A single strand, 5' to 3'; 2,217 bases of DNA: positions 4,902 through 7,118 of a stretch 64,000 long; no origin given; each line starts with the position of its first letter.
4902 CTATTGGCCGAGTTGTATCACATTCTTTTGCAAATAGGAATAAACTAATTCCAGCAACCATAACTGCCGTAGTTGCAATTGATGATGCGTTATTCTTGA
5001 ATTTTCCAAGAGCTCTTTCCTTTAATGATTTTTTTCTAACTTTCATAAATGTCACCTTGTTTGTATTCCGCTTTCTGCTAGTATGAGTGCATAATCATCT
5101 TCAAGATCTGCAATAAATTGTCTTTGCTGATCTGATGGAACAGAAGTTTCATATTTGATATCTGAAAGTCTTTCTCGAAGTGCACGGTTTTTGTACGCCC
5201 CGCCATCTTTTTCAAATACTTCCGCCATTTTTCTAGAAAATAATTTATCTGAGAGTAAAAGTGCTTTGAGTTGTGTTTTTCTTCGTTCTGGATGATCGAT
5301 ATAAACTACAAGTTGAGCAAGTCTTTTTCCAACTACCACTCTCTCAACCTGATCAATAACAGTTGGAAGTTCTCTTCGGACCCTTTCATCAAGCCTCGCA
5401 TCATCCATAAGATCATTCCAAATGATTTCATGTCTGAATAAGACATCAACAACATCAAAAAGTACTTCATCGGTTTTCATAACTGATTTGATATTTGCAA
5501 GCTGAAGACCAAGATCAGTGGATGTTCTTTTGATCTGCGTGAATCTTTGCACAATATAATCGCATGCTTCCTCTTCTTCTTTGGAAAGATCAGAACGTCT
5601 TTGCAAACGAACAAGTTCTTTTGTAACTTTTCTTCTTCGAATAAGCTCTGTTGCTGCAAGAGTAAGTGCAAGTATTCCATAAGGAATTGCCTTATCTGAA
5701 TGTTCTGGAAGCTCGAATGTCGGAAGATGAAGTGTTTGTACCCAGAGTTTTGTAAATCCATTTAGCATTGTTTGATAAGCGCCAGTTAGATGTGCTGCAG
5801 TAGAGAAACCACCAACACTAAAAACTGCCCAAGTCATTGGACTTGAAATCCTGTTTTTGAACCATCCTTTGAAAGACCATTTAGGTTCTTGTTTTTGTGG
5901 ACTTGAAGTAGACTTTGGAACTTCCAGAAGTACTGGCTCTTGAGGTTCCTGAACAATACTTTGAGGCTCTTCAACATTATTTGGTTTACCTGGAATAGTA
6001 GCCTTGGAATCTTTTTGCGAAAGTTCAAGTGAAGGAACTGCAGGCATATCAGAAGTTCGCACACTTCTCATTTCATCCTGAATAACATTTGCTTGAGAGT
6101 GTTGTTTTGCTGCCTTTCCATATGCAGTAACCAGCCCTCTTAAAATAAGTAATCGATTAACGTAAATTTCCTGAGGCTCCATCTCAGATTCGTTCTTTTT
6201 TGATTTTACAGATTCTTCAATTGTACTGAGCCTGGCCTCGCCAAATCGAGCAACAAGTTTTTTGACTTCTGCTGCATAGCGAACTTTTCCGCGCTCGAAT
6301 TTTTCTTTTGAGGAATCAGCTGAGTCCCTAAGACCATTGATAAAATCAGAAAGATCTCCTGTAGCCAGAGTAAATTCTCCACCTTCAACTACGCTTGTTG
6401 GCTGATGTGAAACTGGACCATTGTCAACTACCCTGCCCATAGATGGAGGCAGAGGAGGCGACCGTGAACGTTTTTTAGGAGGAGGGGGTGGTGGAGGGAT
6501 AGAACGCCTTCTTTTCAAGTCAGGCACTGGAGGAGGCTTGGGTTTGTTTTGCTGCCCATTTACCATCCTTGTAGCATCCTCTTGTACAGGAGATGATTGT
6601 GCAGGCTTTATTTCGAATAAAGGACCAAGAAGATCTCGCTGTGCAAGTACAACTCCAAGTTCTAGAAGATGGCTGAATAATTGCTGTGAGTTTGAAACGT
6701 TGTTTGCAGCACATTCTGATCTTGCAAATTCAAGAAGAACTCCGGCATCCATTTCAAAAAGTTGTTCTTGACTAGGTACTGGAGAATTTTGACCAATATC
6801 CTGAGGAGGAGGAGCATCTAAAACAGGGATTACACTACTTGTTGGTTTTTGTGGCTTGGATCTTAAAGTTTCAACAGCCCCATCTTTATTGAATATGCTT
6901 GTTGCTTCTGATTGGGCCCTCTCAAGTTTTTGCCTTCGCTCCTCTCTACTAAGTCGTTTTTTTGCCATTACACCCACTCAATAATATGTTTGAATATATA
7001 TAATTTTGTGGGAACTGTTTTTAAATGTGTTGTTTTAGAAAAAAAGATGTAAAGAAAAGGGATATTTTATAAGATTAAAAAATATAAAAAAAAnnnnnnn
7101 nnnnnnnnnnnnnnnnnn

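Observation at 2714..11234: Two tandem paralogous operons: TM-hairpin scaffold plus anchored Cys-rich ectodomain proteins (candidate uncharacterised envelope-spanning system)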

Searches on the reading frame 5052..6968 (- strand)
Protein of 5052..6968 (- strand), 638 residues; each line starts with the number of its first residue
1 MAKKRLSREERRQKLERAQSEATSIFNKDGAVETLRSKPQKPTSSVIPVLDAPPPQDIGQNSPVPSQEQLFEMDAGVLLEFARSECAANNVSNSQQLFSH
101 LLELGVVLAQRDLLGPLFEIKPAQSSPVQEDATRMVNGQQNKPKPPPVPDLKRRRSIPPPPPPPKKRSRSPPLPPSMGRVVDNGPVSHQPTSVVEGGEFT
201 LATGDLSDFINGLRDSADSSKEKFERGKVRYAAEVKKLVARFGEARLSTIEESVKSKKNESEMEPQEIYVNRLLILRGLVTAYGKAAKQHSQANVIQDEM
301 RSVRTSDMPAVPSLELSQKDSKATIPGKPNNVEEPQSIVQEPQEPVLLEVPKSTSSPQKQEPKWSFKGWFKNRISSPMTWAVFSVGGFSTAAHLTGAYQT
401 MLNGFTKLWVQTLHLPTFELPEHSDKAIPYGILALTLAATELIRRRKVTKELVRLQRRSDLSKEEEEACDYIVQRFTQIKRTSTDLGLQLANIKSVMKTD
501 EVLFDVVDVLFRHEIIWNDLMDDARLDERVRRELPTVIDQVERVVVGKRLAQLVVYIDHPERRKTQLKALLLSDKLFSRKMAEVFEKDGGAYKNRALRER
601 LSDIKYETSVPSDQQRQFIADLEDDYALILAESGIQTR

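Call 3: search_protein_families(library=pfam, proteins=[window:5052-6968:-], max_evalue=1)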
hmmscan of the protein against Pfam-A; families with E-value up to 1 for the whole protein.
window:5052-6968:- (638 aa): 0 families

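Call 10: search_protein_families(library=ncbifam, proteins=[window:5052-6968:-], max_evalue=1)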
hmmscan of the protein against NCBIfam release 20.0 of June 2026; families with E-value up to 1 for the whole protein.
window:5052-6968:- (638 aa): 0 families

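Call 11: search_protein_families(library=phrogs, proteins=[window:5052-6968:-], max_evalue=0.1)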
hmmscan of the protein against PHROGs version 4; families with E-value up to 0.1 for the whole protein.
window:5052-6968:- (638 aa): 0 families

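Call 13: find_homologous_proteins(query=window:5052-6968:-)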
Query window:5052-6968:- (638 aa): 4 proteins with E <= 0.001 among 8000 candidates.
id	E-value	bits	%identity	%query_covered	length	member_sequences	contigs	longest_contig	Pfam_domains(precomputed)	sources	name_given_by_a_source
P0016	0.0e+0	1402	100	100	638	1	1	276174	-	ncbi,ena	-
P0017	0.0e+0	1196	86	100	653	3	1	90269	-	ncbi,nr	ncbi:hypothetical protein KKE92_00380 [Candidatus Micrarchaeota archaeon]|nr:hypothetical protein [C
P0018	1.6e-298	1009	74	98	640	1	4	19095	-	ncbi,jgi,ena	-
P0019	3.0e-245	833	81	73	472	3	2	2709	-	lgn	-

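Call 28: find_homologous_proteins(query=A2)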
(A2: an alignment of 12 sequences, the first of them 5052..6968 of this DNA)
Query A2 (12 sequences) (638 aa, profile of the alignment): 4 proteins with E <= 0.001 among 8000 candidates.
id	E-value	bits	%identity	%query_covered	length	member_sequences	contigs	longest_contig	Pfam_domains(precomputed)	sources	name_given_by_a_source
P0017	3.0e-241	821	86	100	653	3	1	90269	-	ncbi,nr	ncbi:hypothetical protein KKE92_00380 [Candidatus Micrarchaeota archaeon]|nr:hypothetical protein [C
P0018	4.1e-241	821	74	98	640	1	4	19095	-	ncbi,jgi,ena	-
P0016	1.1e-240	819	100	100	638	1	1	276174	-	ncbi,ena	-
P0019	2.4e-173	597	81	73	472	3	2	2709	-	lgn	-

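Call 44: search_protein_representatives(protein=window:5052-6968:-)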
Query: 638 residues. Proteins with E-value up to 0.001 (for the whole library): 41; up to 1e-10: 21; up to 1e-30: 6. The best 41 are listed.
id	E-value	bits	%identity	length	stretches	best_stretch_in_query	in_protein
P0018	5.0e-299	1009.2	77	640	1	1-638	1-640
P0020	5.5e-80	285.9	35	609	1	2-635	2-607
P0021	8.7e-51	189.4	31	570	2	170-627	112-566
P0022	7.7e-41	156.6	36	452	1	326-633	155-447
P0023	5.8e-36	140.5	29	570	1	68-635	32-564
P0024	6.9e-32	127.0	29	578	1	62-630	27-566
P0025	3.5e-24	101.6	27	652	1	66-630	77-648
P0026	4.0e-24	101.4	25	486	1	153-588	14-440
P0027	3.8e-21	91.5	25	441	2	330-630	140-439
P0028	1.1e-17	80.1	25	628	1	306-604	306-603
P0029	2.5e-17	79.0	27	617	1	203-631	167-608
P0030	5.9e-17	77.7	26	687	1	39-629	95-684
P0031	7.8e-17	77.3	29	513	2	428-626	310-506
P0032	1.0e-16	76.9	31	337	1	208-448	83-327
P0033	5.8e-16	74.4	28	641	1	319-630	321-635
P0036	1.8e-13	66.2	24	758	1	40-596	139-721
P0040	1.7e-09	53.1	21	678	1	47-597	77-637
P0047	5.7e-08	48.0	23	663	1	55-602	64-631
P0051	7.4e-06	41.1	24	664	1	45-603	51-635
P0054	2.7e-04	35.9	21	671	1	349-627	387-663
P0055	2.9e-04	35.8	25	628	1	67-562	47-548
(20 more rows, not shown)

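Call 47: search_solved_structures(query=A6, max_evalue=1)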
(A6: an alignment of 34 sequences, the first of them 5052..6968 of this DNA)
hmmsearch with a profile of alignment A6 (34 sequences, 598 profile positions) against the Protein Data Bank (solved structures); distinct sequences matched with E-value up to 1: 4.
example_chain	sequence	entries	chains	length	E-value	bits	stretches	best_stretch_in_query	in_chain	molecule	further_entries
8xvg_L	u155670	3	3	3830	0.66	12.1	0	47-146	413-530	Isoform 2 of Transformation/transcription domain-associated protein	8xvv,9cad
8h7g_C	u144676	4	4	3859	0.67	12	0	47-146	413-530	Transformation/transcription domain-associated protein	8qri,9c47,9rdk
6rv8_A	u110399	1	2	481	0.79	11.8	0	109-152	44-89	4-O-methyl-glucuronoyl methylesterase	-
7kts_A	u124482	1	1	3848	0.84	11.7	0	47-146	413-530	Transformation/transcription domain-associated protein,Transformation/transcription domain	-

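Call 51: search_protein_families(library=pfam, alignment_id=A6, max_evalue=0.01)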
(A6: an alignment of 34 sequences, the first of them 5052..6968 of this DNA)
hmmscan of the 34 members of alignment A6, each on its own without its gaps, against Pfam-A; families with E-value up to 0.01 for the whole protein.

A. member 1, window:5052-6968:- (638 aa): 0 families

B. families by the number of members that match (of 34 scanned): 0 families

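Call 52: search_protein_families(library=padloc, proteins=[window:5052-6968:-], max_evalue=0.01)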
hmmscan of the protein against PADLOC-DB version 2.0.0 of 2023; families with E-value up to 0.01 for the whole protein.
window:5052-6968:- (638 aa): 0 families

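Call 56: predict_structure(alignment_id=A6)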
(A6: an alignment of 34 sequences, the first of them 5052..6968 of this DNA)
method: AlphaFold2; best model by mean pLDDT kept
length: 638 residues; sequences in the alignment: 34
mean_pLDDT: 75.9   pTM: 0.41
mean pLDDT of the five models: 75.9, 74.9, 74.6, 74.5, 73.6
residues with pLDDT >= 90: 290; 70-90: 146; 50-70: 46; < 50: 156
segments of 3 or more residues with pLDDT < 50: 1-4, 28-61, 122-144, 149-157, 164-193, 307-361
pLDDT, mean of each block of 10 residues (from residue 1): 61 87 60 35 37 38 82 97 97 97 97 93 44 38 47 47 46 39 37 64 93 95 96 95 91 92 92 96 94 84 59 41 40 38 40 43 63 72 76 76 78 74 67 79 86 87 92 97 95 97 95 91 95 96 95 94 96 94 94 93 88 92 95 67
secondary structure, 60 per line:
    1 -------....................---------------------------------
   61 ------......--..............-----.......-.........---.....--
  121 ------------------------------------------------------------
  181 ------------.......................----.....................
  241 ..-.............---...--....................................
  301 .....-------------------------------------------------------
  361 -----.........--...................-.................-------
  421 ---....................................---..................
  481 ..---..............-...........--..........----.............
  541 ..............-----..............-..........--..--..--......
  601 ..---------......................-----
elements in order: H8-27 H67-72 H75-88 H94-100 H102-110 H114-118 H193-215 H220-242 H244-256 H265-305 H366-374 H377-395 H397-413 H424-459 H463-482 H486-499 H501-511 H514-523 H528-554 H560-573 H575-584 H595-602 H612-633

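Call 59: fold_search(model_id=the predicted structure, library=pdb)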
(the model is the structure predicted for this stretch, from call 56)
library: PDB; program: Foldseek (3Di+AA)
matches with E <= 10: 42; with E <= 0.001: 0
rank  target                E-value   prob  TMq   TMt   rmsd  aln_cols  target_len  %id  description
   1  5cwb                  7.0e-01  0.33  0.13  0.28  13.6       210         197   15  Crystal structure of de novo designed helical repeat protein DHR4 (released 2015-12-16)
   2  4u6u_B                1.0e+00  0.12  0.09  0.17  20.8       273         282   13  Crystal Structure of the Cog5-Cog7 complex from Kluyveromyces lactis (released 2014-10-22)
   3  6zbl_B                1.4e+00  0.09  0.11  0.13  27.8       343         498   12  Plasmodium falciparum merozoite surface protein 1 dimer, conformation 2 (released 2021-05-19)
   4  6yr5_B                1.8e+00  0.07  0.08  0.16  25.6       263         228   13  14-3-3 sigma in complex with hDMX-367 peptide (released 2021-11-03)
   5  4g12_A                1.9e+00  0.07  0.07  0.16  15.5       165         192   15  Crystal structure of putative TetR family transcriptional regulator, Fad35R, from Mycobacterium tuberculosis (released 2013-07-10)
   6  2x3x_B                2.4e+00  0.03  0.06  0.12  38.2       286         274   14  structure of mouse syndapin I (crystal form 1) (released 2010-04-07)
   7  5mhc_A                2.8e+00  0.05  0.07  0.16  24.5       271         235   15  Crystal structure of 14-3-3sigma and a p53 C-terminal 12-mer synthetic phosphopeptide (released 2017-10-04)
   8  6z0c_A                2.8e+00  0.04  0.07  0.16  23.7       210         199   13  Structure of in silico modelled artificial Maquette-3 protein (released 2021-03-17)
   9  8hpo_B                3.1e+00  0.01  0.07  0.07  40.4       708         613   12  Cryo-EM structure of a SIN3/HDAC complex from budding yeast (released 2023-05-03)
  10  4tql_B                3.4e+00  0.06  0.08  0.18  36.9       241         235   16  Computationally designed three helix bundle (released 2014-10-15)
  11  9fa7_D                3.6e+00  0.03  0.07  0.07  17.0       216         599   13  Structure of the Integrator arm module containing subunits INTS10/13/14/15 (state 3) (released 2024-06-12)
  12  9ew5_D                3.8e+00  0.04  0.08  0.15  25.5       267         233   14  Ternary structure of 14-3-3s, C-RAF phosphopeptide (pS259) 12mer and compound 23 (1083848) (released 2025-04-16)
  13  4tql_A                4.2e+00  0.05  0.07  0.16  29.3       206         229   16  Computationally designed three helix bundle (released 2014-10-15)
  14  7oni_C                4.4e+00  0.03  0.09  0.09  17.9       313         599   12  Structure of Neddylated CUL5 C-terminal region-RBX2-ARIH2* (released 2021-09-15)
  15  4dat_A                4.6e+00  0.04  0.09  0.17  26.2       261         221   15  Structure of 14-3-3 sigma in complex with PADI6 14-3-3 binding motif II (released 2012-06-13)
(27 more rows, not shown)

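Call 62: fold_search(model_id=the predicted structure, library=viral)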
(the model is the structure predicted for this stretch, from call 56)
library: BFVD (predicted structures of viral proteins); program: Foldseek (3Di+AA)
matches with E <= 10: 105; with E <= 0.001: 0
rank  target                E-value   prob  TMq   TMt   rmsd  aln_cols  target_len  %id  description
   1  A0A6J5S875            2.1e-01  0.06  0.07  0.07  36.8       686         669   12  Uncharacterized protein [uncultured Caudovirales phage]
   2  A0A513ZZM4            3.8e-01  0.04  0.06  0.04  41.6       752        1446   11  Putative RecF/RecN/SMC-like protein [Aeromonas phage LAh_6]
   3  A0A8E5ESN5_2          5.3e-01  0.18  0.09  0.07  42.4       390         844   12  Protein ORF131 [Anguillid herpesvirus 1]
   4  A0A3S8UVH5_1          6.1e-01  0.09  0.11  0.07  35.1       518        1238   13  (no name in the UniProt tables at hand)
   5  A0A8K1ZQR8            6.4e-01  0.10  0.06  0.09  31.6       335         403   15  (no name in the UniProt tables at hand)
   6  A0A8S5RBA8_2          6.4e-01  0.08  0.10  0.07  47.7       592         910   10  Chromosome segregation ATPase [virus sp. ctmTa7]
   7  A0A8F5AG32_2          6.7e-01  0.12  0.07  0.05  44.2       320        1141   12  Coat protein [Rhizoctonia solani phlegivirus 5]
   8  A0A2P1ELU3            7.1e-01  0.28  0.09  0.15  30.3       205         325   12  Thioredoxin domain-containing protein [Moumouvirus australiensis]
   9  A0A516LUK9            7.1e-01  0.09  0.08  0.06  25.4       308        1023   15  (no name in the UniProt tables at hand)
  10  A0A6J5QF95            9.0e-01  0.04  0.08  0.07  46.8       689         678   10  Uncharacterized protein [uncultured Caudovirales phage]
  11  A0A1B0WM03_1          9.0e-01  0.03  0.08  0.05  38.1       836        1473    9  (no name in the UniProt tables at hand)
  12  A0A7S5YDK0            9.9e-01  0.08  0.08  0.07  26.2       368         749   10  (no name in the UniProt tables at hand)
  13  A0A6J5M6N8            1.1e+00  0.10  0.09  0.08  22.9       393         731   14  Uncharacterized protein [uncultured Caudovirales phage]
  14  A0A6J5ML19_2          1.2e+00  0.05  0.08  0.04  37.0       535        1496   13  Helicase, C-terminal [uncultured Caudovirales phage]
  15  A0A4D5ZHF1            1.5e+00  0.14  0.11  0.12  27.3       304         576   10  Uncharacterized protein [Burkholderia phage BcepSaruman]
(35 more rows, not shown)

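Call 63: find_encoding_contigs(protein=P0036, flank=10000, max_places=2)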
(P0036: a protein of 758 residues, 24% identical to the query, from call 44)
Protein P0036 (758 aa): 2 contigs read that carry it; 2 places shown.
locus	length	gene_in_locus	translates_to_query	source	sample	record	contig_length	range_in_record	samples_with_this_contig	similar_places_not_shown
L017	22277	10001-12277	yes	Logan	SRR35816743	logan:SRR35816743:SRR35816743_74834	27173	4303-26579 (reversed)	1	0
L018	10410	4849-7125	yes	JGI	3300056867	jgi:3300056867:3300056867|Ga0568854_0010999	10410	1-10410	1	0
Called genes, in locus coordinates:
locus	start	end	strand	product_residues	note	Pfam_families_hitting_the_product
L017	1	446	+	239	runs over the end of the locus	PF01988:VIT1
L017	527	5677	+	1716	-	PF13672:PP2C_2 (faint)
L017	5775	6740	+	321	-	-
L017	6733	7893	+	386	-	-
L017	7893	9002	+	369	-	-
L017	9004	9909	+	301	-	-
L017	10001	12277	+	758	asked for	-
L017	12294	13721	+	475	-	-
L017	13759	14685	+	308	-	-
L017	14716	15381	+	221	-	PF00702:Hydrolase, PF13419:HAD_2, PF13242:Hydrolase_like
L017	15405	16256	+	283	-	-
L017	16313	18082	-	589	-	PF00069:Pkinase, PF03109:ABC1 (faint), PF06293:Kdo, PF07714:PK_Tyr_Ser-Thr, PF14531:Kinase-like (faint)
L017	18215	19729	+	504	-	-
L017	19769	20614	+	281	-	PF01261:AP_endonuc_2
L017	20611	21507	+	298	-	-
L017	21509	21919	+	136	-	-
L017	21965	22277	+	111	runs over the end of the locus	PF03083:MtN3_slv (weak), PF04193:PQ-loop (weak)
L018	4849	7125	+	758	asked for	-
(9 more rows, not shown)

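Call 64: find_encoding_contigs(protein=P0051, flank=10000, max_places=2)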
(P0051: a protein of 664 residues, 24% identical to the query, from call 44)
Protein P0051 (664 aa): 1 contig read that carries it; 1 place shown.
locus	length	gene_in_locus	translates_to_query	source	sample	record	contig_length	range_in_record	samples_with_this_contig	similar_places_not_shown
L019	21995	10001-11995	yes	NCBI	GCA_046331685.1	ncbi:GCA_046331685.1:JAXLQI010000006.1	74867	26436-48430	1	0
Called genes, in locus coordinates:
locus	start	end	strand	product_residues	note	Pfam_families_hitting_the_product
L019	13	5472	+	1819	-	-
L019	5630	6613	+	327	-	-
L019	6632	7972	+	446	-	-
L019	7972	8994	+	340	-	-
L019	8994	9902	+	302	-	-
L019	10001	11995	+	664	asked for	-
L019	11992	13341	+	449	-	-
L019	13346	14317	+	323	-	-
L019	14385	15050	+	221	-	PF00702:Hydrolase, PF12710:HAD (weak), PF13419:HAD_2, PF13242:Hydrolase_like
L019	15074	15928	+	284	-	-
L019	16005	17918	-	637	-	PF00069:Pkinase, PF07714:PK_Tyr_Ser-Thr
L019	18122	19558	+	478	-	PF13505:OMP_b-brl (faint)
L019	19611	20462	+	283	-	PF01261:AP_endonuc_2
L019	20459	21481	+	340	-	-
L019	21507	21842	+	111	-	-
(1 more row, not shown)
